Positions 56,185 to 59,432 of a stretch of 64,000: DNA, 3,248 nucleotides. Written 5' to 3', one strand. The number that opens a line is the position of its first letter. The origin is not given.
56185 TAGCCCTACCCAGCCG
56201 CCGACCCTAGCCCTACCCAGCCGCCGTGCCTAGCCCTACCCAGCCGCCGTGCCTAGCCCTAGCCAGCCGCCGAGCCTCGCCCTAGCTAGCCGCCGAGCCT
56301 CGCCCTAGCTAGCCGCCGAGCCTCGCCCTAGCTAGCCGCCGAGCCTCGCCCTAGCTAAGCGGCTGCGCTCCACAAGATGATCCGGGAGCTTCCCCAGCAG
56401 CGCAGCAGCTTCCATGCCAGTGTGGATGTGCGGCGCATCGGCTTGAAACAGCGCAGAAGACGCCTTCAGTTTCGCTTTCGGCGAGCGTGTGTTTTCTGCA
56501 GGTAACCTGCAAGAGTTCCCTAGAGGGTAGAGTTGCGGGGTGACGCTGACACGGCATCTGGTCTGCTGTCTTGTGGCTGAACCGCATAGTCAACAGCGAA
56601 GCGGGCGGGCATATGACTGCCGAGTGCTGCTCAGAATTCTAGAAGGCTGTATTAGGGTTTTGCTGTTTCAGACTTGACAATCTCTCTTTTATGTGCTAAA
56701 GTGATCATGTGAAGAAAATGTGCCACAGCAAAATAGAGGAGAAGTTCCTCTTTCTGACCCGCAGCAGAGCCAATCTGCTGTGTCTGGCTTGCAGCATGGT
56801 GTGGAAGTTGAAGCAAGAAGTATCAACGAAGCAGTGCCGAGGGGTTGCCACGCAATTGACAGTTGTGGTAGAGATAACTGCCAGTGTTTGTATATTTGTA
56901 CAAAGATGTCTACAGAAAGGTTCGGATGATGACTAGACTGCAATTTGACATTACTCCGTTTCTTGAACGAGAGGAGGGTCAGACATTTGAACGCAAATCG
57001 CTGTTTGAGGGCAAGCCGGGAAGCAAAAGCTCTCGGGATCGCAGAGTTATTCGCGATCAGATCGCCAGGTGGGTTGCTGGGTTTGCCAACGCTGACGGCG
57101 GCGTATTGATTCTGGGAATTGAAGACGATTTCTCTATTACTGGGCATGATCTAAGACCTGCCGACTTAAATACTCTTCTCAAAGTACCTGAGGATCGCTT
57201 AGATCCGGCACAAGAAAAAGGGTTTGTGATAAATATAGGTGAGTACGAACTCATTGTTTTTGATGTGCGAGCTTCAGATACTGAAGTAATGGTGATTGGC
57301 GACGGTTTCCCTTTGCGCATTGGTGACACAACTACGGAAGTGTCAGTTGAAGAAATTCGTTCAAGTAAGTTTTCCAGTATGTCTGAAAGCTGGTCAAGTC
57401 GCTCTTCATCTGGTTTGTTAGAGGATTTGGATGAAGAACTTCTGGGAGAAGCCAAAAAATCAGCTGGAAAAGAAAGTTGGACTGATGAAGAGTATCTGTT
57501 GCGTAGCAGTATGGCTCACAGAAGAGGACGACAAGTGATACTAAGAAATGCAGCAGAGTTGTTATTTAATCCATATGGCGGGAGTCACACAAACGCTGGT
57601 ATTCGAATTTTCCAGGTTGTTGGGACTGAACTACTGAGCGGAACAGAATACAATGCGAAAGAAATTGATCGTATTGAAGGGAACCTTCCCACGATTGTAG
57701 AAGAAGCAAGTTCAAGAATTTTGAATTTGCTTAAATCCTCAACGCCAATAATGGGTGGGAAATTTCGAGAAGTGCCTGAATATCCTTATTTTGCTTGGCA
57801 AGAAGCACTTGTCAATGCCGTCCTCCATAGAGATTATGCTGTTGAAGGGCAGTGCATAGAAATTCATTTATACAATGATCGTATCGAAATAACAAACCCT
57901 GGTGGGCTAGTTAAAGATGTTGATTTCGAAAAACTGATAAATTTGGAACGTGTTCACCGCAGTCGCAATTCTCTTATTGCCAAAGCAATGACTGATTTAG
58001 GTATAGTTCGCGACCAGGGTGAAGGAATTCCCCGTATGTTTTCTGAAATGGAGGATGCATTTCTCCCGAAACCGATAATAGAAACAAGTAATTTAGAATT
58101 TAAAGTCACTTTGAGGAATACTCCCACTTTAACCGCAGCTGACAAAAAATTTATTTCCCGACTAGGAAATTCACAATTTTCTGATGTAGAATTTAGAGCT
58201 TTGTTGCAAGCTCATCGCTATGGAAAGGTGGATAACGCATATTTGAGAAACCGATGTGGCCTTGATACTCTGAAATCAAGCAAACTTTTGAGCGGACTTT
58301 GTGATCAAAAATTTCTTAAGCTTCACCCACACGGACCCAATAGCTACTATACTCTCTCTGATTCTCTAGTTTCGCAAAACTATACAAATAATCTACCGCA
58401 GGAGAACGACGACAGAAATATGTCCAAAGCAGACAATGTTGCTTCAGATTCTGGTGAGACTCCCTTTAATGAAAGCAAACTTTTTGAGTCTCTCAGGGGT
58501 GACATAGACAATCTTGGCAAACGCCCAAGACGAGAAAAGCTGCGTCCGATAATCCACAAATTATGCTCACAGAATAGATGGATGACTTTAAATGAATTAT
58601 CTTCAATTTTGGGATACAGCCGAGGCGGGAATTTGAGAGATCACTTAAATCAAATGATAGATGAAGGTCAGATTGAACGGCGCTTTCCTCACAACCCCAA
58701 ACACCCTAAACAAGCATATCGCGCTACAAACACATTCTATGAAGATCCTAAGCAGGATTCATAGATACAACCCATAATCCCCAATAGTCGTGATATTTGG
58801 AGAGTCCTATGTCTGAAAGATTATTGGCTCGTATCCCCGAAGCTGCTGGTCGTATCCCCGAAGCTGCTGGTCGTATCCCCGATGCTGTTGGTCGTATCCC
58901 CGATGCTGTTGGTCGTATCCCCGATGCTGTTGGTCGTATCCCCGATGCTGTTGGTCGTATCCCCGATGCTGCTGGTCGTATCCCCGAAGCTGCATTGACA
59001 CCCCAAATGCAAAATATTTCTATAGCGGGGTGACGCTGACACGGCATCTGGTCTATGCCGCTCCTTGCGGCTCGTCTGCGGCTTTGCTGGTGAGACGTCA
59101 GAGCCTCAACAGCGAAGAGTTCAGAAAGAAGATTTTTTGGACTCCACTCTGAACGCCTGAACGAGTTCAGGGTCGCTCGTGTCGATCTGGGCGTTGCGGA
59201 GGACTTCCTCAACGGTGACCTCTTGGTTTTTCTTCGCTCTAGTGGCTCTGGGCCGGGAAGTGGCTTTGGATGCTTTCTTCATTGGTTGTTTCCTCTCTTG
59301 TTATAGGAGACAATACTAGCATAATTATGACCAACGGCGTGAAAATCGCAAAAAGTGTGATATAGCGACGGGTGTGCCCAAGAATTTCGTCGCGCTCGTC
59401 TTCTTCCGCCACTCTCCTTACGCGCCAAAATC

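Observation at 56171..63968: Accessory island built from short gene cassettes separated by shuffled combinations of conserved non-coding modules (possible novel cassette-recombination scaffold)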

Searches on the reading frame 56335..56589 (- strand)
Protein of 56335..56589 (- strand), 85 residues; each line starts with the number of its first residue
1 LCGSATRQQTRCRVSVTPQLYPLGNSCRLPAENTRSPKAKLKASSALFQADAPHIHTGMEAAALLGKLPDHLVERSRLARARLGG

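Call 61: search_protein_representatives(protein=window:56335-56589:-)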
Query: 85 residues. Proteins with E-value up to 0.001 (for the whole library): 4; up to 1e-10: 0; up to 1e-30: 0. The best 4 are listed.
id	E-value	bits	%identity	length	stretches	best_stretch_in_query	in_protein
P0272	2.8e-08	50.1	69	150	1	7-54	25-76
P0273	1.2e-06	44.9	75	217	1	19-54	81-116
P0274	3.0e-05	40.5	86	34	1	57-85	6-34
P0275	8.7e-04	35.8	67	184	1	47-85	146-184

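Call 88: find_related_loci(query=P0275, collection=viral_contigs, flank=10000)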
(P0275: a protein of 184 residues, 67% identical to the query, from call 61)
Query P0275 (184 aa) in viral_contigs; peptide patterns used: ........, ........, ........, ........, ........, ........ (x = any residue, [..] = any of these).
41 stretches matched a pattern, but none encodes a relative of the query by tblastn (E <= 1e-3).

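Call 91: search_protein_families(library=pfam, max_evalue=5, proteins=[P0275])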
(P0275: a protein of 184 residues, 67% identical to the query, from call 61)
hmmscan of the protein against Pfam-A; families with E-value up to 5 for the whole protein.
P0275 (184 aa): 2 families
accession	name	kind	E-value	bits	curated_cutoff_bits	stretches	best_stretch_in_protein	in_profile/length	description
PF18359.7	Tudor_5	-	0.12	12.6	31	1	19-56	6-45/53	Histone methyltransferase Tudor domain 1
PF15730.10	DUF4680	-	2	9.2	27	1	76-137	15-77/144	Domain of unknown function (DUF4680)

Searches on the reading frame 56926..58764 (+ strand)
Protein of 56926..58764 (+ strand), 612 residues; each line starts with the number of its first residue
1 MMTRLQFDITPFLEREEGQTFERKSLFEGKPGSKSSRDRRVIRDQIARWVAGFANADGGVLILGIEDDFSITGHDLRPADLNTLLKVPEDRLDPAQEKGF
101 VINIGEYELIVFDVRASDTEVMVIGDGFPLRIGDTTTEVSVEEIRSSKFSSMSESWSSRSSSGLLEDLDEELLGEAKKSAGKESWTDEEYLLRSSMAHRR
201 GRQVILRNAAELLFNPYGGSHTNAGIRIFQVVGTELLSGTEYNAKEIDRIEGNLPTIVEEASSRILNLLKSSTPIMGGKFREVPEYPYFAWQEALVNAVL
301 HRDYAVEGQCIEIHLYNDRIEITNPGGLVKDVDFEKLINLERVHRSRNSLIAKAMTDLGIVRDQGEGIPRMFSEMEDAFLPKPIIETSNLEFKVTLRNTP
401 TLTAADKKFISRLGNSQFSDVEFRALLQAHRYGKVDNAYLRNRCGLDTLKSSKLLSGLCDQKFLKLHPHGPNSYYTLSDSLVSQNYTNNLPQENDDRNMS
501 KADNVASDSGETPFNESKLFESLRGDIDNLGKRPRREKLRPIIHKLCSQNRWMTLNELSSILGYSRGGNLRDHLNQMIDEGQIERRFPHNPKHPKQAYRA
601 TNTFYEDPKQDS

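Call 10: search_protein_families(library=pfam, max_evalue=0.01, proteins=[window:56926-58764:+])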
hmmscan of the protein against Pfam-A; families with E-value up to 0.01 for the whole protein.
window:56926-58764:+ (612 aa): 4 families
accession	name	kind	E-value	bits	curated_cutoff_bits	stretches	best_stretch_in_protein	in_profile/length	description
PF13749.12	HATPase_c_4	-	3.4e-24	85.1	26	1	308-396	1-89/89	Putative ATP-dependent DNA helicase recG C-terminal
PF04326.19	SLFN_AlbA_2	-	9.9e-09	36.2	25.3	1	17-136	1-114/118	Schlafen, AlbA_2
PF21247.3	Fic-like_C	-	0.0012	19.1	27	1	553-601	15-64/64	Filamentation induced by cAMP protein Fic-like, C-terminal domain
PF13601.12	HTH_34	-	0.0049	17.4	27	0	542-602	5-63/80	Winged helix DNA-binding domain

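Call 40: search_protein_families(library=padloc, max_evalue=0.01, proteins=[window:56926-58764:+])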
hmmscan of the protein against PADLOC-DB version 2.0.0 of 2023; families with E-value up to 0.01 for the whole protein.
window:56926-58764:+ (612 aa): 4 families
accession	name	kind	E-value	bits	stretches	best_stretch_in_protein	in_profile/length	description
PDLC02394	pAgo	-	2.2e-25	86.6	1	6-430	16-463/1121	-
PDLC02402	Aga_SIR2-PNTD1-PNTD2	-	1.7e-14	50.9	1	182-335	348-490/876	Class I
PDLC02418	Aga_SIR2-Kinase-PNTD1-PNTD2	-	1.1e-11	41.7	1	248-335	283-368/756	Class I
PDLC04984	PDC-S27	-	0.0025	14.7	1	537-604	251-318/474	-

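Call 41: search_protein_families(library=phrogs, max_evalue=0.01, proteins=[window:56926-58764:+])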
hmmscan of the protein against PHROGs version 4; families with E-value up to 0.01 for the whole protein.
window:56926-58764:+ (612 aa): 1 family
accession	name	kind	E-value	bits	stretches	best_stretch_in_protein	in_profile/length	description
phrog_12156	-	DNA, RNA and nucleotide metabolism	5.1e-63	214.4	1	33-478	24-481/485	DNA helicase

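Call 44: find_homologous_proteins(query=window:56926-58764:+, max_evalue=1e-60)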
Query window:56926-58764:+ (612 aa): 463 proteins with E <= 1e-60 among 8000 candidates; the best 120 are listed.
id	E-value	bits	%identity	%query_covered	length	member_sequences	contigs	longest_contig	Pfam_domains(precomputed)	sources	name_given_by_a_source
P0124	0.0e+0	1364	98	100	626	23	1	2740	PF13749.13,PF04326.20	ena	-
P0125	5.2e-218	744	56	99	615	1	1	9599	PF13749.13,PF04326.20,PF12802.14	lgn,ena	-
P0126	5.3e-216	737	55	99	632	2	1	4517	PF13749.13,PF04326.20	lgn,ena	-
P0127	2.0e-214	732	54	99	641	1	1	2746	PF13749.13,PF04326.20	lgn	-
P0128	2.4e-213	728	55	99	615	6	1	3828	PF13749.13,PF04326.20,PF12802.14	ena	-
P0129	1.0e-206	706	48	100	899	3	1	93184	PF12840.14,PF13749.13,PF21247.4,PF04326.20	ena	-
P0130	1.9e-200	685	53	98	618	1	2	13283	PF13749.13,PF04326.20,PF12802.14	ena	-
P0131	3.3e-200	685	53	98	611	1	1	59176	PF13749.13,PF04326.20,PF12802.14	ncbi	-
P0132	1.8e-198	679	53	98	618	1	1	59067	PF13749.13,PF04326.20,PF12802.14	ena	-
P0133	2.3e-198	679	52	98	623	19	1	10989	PF13749.13,PF04326.20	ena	-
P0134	6.7e-198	677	52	98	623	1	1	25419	PF13749.13,PF04326.20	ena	-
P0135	8.9e-198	677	51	98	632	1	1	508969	PF13749.13,PF04326.20,PF12802.14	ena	-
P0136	9.7e-198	677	52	98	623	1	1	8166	PF13749.13,PF04326.20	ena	-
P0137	1.4e-197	676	52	98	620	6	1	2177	PF13749.13,PF04326.20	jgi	jgi:ATP-dependent DNA helicase RecG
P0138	1.7e-197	676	51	98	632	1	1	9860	PF13749.13,PF04326.20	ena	-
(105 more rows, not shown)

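Call 45: find_encoding_contigs(protein=P0124, flank=10000, max_places=10)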
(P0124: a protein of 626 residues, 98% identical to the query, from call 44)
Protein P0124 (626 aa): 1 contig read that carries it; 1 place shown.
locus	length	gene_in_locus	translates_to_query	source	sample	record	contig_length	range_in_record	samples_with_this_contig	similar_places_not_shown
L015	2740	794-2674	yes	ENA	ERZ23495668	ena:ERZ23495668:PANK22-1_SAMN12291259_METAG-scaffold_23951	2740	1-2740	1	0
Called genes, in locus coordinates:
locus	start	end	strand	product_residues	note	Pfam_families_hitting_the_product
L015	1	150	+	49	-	?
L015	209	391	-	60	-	-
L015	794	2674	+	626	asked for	PF04326:SLFN_AlbA_2, PF13749:HATPase_c_4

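Call 46: list_cluster_members(proteins=[P0124, P0001])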
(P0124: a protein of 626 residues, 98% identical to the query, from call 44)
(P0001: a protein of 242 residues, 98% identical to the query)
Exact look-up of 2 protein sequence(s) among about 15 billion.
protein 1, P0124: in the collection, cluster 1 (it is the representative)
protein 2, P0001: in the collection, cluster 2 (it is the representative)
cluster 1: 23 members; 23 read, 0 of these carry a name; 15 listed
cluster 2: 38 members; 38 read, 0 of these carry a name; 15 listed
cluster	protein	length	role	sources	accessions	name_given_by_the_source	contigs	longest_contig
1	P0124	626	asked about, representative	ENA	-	-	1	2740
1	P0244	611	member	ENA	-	-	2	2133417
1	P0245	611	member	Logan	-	-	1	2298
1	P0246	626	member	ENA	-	-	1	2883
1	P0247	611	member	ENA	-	-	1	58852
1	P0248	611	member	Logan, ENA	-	-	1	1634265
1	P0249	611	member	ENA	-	-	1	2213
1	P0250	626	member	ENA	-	-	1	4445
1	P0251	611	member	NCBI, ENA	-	-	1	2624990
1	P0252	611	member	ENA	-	-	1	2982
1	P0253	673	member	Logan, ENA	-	-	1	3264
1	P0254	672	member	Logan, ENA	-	-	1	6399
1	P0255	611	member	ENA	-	-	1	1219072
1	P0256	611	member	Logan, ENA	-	-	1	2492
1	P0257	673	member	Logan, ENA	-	-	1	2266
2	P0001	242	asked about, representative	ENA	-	-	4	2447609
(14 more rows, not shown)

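Call 47: find_encoding_contigs(protein=P0255, flank=10000, max_places=4)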
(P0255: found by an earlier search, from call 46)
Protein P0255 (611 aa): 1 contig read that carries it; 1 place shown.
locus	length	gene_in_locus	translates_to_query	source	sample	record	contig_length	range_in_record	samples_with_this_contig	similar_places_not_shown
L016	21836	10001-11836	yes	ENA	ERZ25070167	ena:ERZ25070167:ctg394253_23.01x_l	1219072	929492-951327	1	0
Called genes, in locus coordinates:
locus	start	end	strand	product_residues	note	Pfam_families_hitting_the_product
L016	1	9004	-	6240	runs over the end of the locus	PF00560:LRR_1 (faint), PF12799:LRR_4 (faint), PF23598:LRR_14 (weak), PF13855:LRR_8 (weak)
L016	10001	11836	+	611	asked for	PF04326:SLFN_AlbA_2, PF13749:HATPase_c_4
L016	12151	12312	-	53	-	-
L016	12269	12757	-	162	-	-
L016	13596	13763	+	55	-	-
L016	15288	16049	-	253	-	-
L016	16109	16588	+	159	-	-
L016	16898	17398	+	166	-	-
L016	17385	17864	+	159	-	PF01850:PIN (weak)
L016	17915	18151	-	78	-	-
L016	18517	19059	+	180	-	-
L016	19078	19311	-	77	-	-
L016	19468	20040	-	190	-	-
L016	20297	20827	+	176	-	PF01243:PNPOx_N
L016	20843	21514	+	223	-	-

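Call 55: search_protein_families(library=pfam, max_evalue=0.1, proteins=[L016:15288-15905:-, L016:16109-16588:+, L016:16898-17398:+, L016:18517-19059:+, L016:19468-20040:-, L016:14537-15070:-, L016:14215-14412:-, L016:12269-12793:-, L016:20843-21514:+])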
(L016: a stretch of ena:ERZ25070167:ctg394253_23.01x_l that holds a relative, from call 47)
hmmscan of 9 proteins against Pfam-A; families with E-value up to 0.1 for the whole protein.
L016:15288-15905:- (205 aa): 0 families

L016:16109-16588:+ (159 aa): 1 family
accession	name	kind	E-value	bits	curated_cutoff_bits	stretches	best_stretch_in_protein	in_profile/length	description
PF05010.19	TACC_C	-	0.067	13.4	29.9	0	83-155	92-165/201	Transforming acidic coiled-coil-containing protein (TACC), C-terminal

L016:16898-17398:+ (166 aa): 0 families

L016:18517-19059:+ (180 aa): 0 families

L016:19468-20040:- (190 aa): 0 families

L016:14537-15070:- (177 aa): 0 families

L016:14215-14412:- (65 aa): 1 family
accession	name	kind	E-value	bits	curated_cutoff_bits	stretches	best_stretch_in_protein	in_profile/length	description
PF22729.1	NCH3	-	0.0025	18.1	27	1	17-61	3-48/74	NACHT C-terminal Helical domain 3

L016:12269-12793:- (174 aa): 1 family
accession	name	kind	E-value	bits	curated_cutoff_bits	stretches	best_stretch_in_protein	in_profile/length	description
PF09946.14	DUF2178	-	0.065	13.8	22.8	0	31-74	56-99/104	Predicted membrane protein (DUF2178)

L016:20843-21514:+ (223 aa): 1 family
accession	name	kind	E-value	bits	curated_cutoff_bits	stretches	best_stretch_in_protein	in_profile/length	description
PF05671.16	GETHR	-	0.03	14.1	22.4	1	146-162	1-17/25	GETHR pentapeptide repeat (5 copies)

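Call 64: find_encoding_contigs(protein=P0251, flank=10000, max_places=4)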
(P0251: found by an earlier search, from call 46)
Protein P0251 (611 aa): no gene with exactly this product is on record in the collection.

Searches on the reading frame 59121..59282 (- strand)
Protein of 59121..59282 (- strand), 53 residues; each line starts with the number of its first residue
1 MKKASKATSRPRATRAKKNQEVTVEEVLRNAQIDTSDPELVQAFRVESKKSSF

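Call 10: search_protein_families(library=pfam, max_evalue=0.01, proteins=[window:59121-59282:-])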
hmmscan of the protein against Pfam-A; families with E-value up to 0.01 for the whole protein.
window:59121-59282:- (53 aa): 0 families

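Call 40: search_protein_families(library=padloc, max_evalue=0.01, proteins=[window:59121-59282:-])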
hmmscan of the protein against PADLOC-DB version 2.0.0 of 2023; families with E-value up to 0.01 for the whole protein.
window:59121-59282:- (53 aa): 0 families

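Call 41: search_protein_families(library=phrogs, max_evalue=0.01, proteins=[window:59121-59282:-])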
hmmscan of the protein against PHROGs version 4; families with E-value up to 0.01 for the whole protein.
window:59121-59282:- (53 aa): 0 families

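Call 91: search_protein_families(library=pfam, max_evalue=5, proteins=[window:59121-59282:-])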
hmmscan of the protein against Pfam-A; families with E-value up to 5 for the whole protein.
window:59121-59282:- (53 aa): 2 families
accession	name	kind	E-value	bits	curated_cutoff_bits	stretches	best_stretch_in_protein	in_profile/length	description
PF10259.14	Rogdi_lz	-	0.095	12.5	29.4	1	5-44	241-277/295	Rogdi leucine zipper containing protein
PF17496.7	DUF5431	-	0.11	13.1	27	1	14-40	22-48/70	Family of unknown function (DUF5431)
